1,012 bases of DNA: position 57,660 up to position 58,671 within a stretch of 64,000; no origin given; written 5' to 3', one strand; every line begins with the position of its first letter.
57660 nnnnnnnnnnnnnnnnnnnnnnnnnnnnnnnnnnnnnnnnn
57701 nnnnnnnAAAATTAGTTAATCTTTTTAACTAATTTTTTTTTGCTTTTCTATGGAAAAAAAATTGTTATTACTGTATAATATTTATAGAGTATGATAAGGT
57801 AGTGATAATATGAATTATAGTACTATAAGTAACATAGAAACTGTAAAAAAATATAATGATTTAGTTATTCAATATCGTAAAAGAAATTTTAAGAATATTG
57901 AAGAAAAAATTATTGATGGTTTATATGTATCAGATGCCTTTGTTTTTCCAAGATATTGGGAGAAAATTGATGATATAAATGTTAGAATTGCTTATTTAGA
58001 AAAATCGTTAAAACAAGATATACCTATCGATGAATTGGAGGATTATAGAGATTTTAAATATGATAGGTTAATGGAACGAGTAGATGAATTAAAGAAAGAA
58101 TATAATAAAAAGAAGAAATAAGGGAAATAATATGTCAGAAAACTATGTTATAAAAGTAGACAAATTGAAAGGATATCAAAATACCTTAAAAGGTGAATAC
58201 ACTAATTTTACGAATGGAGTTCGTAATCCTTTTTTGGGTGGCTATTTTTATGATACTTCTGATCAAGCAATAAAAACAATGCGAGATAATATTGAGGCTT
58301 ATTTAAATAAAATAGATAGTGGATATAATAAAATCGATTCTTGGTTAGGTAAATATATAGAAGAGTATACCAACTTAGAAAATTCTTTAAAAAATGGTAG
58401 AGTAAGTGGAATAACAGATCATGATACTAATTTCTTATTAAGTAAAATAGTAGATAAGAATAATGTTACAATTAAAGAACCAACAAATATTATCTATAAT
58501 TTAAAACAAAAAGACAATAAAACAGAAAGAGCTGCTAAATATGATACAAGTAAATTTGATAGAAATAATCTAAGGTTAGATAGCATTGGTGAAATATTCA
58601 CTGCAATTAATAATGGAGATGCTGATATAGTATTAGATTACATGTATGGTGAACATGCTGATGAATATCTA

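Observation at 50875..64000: Type VIIb secretion locus with four WXG100-type genes, YukD and EssC but no EssB/EsaA/EssA between them, then a giant substrate gene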

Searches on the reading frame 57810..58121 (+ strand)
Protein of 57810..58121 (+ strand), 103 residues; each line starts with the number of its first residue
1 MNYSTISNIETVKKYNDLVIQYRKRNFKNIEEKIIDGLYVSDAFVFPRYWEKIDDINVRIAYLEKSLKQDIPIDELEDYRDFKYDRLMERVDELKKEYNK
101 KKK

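Call 5: search_protein_families(library=pfam, proteins=[window:57810-58121:+], max_evalue=1)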
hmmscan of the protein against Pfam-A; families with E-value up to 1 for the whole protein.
window:57810-58121:+ (103 aa): 0 families

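Call 6: search_protein_families(library=ncbifam, proteins=[window:57810-58121:+], max_evalue=1)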
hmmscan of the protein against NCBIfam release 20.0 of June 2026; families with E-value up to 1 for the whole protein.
window:57810-58121:+ (103 aa): 0 families

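Call 7: find_encoding_contigs(protein=window:57810-58121:+, flank=10000, max_places=6)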
Protein window:57810-58121:+ (103 aa): 22 contigs read that carry it; 6 places shown.
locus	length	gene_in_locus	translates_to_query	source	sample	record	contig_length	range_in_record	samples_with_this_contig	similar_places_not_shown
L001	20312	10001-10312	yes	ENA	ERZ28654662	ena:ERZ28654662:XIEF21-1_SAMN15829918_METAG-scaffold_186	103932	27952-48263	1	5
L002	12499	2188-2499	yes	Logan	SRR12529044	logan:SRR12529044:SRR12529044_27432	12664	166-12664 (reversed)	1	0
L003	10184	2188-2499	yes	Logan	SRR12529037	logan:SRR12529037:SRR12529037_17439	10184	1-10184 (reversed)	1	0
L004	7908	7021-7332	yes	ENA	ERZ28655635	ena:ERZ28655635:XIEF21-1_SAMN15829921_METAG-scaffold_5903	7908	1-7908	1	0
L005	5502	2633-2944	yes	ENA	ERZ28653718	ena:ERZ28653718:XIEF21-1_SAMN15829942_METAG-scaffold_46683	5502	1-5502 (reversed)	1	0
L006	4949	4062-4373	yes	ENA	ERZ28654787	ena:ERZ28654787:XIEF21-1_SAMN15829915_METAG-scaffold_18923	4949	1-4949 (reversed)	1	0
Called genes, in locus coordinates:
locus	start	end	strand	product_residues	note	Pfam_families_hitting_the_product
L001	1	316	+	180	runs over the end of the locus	-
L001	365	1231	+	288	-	PF10672:Methyltrans_SAM, PF03602:Cons_hypoth95 (weak), PF09445:Methyltransf_15 (faint)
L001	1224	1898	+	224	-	PF00849:PseudoU_synth_2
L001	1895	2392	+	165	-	-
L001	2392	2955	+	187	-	PF23023:Anti-Pycsar_Apyc1, PF00753:Lactamase_B, PF13483:Lactamase_B_3 (weak), PF19583:ODP, PF12706:Lactamase_B_2 (weak)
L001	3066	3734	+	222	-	-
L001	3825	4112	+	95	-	-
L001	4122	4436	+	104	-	-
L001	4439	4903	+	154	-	-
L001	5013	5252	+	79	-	-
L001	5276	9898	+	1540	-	PF01580:FtsK_SpoIIIE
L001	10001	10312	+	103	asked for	-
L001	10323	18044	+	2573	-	PF03496:ADPrib_exo_Tox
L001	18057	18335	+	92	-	-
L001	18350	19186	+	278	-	PF03747:ADP_ribosyl_GH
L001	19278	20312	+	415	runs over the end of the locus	PF00817:IMS, PF11799:IMS_C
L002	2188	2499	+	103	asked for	-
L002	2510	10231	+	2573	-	PF03496:ADPrib_exo_Tox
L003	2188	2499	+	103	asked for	-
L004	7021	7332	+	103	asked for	-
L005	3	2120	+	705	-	?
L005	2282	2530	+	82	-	-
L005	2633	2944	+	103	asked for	-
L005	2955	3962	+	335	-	-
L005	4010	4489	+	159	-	-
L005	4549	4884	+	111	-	-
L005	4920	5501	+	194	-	?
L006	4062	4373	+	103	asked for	-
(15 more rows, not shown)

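Call 35: search_protein_families(library=pfam, proteins=[L001:10323-18044:+, L001:18057-18335:+, L001:18350-19186:+], max_evalue=0.1)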
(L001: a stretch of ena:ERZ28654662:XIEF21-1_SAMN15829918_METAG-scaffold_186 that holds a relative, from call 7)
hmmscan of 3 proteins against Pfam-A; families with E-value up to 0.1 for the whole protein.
L001:10323-18044:+ (2573 aa): 2 families
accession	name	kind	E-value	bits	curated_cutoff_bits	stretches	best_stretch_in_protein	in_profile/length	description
PF03496.20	ADPrib_exo_Tox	-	7.8e-19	68.2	23.4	1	2421-2557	26-176/196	ADP-ribosyltransferase exoenzyme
PF24625.1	DUF7626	-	0.0076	16.4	27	0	2019-2034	11-26/55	Domain of unknown function (DUF7626)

L001:18057-18335:+ (92 aa): 3 families
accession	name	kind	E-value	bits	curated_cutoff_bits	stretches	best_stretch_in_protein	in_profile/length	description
PF13780.11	DUF4176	-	0.001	19.5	25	1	32-85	4-63/74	Domain of unknown function (DUF4176)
PF21382.2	IntS9_C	-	0.049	14.1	27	1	19-49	14-44/71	Integrator IntS9, C-terminal domain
PF20297.4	MSSS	-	0.076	13.1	26.8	0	32-49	1-18/42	MutS2 and Smr-associated SH3 domain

L001:18350-19186:+ (278 aa): 1 family
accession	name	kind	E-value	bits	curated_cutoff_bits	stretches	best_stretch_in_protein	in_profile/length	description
PF03747.19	ADP_ribosyl_GH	-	3.9e-34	119.1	26.2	1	1-235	3-281/287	ADP-ribosylglycohydrolase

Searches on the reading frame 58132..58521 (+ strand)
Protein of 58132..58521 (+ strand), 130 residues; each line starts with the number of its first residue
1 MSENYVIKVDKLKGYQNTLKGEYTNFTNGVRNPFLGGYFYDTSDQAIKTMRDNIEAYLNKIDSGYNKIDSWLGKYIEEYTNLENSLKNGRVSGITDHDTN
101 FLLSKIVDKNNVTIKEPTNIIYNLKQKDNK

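Call 45: search_protein_families(library=pfam, alignment_id=A3, max_evalue=1)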
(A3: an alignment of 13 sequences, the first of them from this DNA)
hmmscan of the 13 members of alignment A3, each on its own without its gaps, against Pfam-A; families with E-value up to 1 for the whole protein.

A. member 1, seq(111 aa): 7 families
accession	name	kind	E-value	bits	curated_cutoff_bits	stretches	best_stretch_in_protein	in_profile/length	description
PF06198.16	DUF999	-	0.038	14.4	25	0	52-95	39-83/143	Protein of unknown function (DUF999)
PF04108.17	ATG17_like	-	0.049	13.5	43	1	43-90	110-156/355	Autophagy protein ATG17-like domain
PF10498.14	IFT57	-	0.062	12.7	40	1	42-88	240-286/360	Intra-flagellar transport protein 57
PF13012.11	MitMem_reg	-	0.091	13.1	26.6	1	46-91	36-81/113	Maintenance of mitochondrial structure and function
PF10734.14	DUF2523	-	0.1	13.5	22.1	1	35-65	22-52/80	Protein of unknown function (DUF2523)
PF14022.11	DUF4238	-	0.11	12.4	27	1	27-68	34-75/281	Protein of unknown function (DUF4238)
PF20839.3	DUF5382_C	-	0.14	13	25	1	39-82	27-68/118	Family of unknown function (DUF5382) C-terminal domain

B. families by the number of members that match (of 13 scanned): 52 families (the first 25 are shown)
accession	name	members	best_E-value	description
PF04108.17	ATG17_like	4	0.008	Autophagy protein ATG17-like domain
PF08696.17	Dna2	2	0.011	DNA replication factor Dna2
PF04513.17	Baculo_PEP_C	1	0.00064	Baculovirus polyhedron envelope protein, PEP, C terminus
PF04740.18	LXG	1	0.0012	LXG domain of WXG superfamily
PF05478.16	Prominin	1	0.0038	Prominin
PF24132.1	DUF7399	1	0.0043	Family of unknown function (DUF7399)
PF22037.2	PSD13_N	1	0.0085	PSD13 N-terminal repeats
PF07817.19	GLE1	1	0.0094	GLE1-like protein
PF07889.17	DUF1664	1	0.01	Protein of unknown function (DUF1664)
PF07743.18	HSCB_C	1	0.011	HSCB C-terminal oligomerisation domain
PF12918.12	TcdB_N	1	0.015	TcdB toxin N-terminal helical domain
PF03853.21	YjeF_N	1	0.015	YjeF-related protein N-terminus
PF02241.23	MCR_beta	1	0.016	Methyl-coenzyme M reductase beta subunit, C-terminal domain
PF14703.12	PHM7_cyt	1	0.022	Cytosolic domain of 10TM putative phosphate transporter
PF01920.25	Prefoldin_2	1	0.033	Prefoldin subunit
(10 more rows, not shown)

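Call 46: search_solved_structures(query=A3, max_evalue=10)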
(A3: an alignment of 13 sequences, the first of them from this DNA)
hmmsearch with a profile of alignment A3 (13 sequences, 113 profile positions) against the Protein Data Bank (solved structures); distinct sequences matched with E-value up to 10: 71 (the best 60 are shown).
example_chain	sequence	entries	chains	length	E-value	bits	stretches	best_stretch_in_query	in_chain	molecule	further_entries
9efg_A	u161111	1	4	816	0.025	17.8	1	22-110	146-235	VIP3Cb1 Toxin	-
8fjg_A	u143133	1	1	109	0.027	17.6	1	45-104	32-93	H12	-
6tb3_BW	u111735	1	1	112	0.12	15.5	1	24-99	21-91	General negative regulator of transcription subunit 5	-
8ov6_C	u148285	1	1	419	0.13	15.5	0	12-61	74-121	Bromodomain-containing protein 4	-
9efi_A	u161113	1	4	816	0.13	15.4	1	22-110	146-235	VIP3Cb1 Protoxin Structure - Disable Toxin Variant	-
6dne_A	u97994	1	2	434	0.14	15.3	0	12-61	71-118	Bromodomain-containing protein 4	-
36qu_H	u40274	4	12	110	0.37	14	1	7-70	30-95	V-type proton ATPase subunit G1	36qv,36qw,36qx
23wm_A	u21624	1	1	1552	0.4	13.9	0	59-110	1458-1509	PP507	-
4w8n_B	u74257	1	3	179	0.43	13.8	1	36-89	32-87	Hemagglutinin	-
4uos_A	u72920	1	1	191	0.46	13.7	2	42-101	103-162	DESIGNED HELICAL BUNDLE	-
2jua_A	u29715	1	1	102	0.49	13.6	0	51-88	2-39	de novo protein S836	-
5e32_B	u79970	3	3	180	0.52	13.5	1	36-88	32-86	Hemagglutinin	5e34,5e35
4yy0_B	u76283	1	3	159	0.56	13.4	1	37-88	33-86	HA2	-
8gji_A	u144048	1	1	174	0.56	13.4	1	52-108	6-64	GCG binder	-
8x7z_A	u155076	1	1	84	0.58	13.4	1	50-101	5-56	HR1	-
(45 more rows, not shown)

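Call 52: find_homologous_proteins(query=window:58132-58521:+, max_evalue=0.001)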
Query window:58132-58521:+: 5 candidates shared short words with the query, none scored E <= 0.001.

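Call 61: search_protein_representatives(protein=window:58132-58461:+)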
Query: 110 residues. Proteins with E-value up to 0.001 (for the whole library): 76; up to 1e-10: 9; up to 1e-30: 2. The best 76 are listed.
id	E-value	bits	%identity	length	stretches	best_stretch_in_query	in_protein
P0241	2.9e-65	233.7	69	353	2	1-110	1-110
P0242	3.2e-44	166.1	74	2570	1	1-110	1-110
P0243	3.7e-29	117.6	54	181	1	1-109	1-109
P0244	4.8e-22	94.7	50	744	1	1-110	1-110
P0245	7.4e-21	90.9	40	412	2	1-110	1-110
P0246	1.1e-18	83.9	43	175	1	1-110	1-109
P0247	9.9e-18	80.9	85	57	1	1-46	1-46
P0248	5.0e-14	68.9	40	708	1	1-104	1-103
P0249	3.7e-13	66.2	39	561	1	1-107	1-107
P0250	4.1e-09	53.2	34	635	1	1-107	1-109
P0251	1.5e-08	51.4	35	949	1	4-109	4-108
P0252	3.1e-08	50.3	37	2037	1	1-87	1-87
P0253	5.6e-08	49.5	28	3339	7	42-100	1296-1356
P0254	8.4e-08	48.9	34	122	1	7-98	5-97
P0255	1.4e-07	48.3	33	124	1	3-97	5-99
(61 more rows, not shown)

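Call 63: search_protein_families(library=pfam, alignment_id=A5, max_evalue=0.001)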
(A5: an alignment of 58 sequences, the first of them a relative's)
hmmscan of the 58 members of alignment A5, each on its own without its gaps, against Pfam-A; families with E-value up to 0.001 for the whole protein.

A. member 1, P0241 (353 aa): 0 families

B. families by the number of members that match (of 58 scanned): 8 families
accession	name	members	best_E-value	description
PF03496.20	ADPrib_exo_Tox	7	1e-22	ADP-ribosyltransferase exoenzyme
PF07661.19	MORN_2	3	1.2e-10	MORN repeat variant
PF05257.22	CHAP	2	8.5e-07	CHAP domain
PF07202.18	Tcp10_C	2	0.00012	T-complex protein 10 C-terminus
PF17267.7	DUF5333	1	3.2e-06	Family of unknown function (DUF5333)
PF04937.20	DUF659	1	2e-05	Protein of unknown function (DUF 659)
PF05593.20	RHS_repeat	1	0.00022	RHS Repeat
PF11574.13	Rpf1_C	1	0.00074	Resuscitation-promoting factor Rpf1, C-terminal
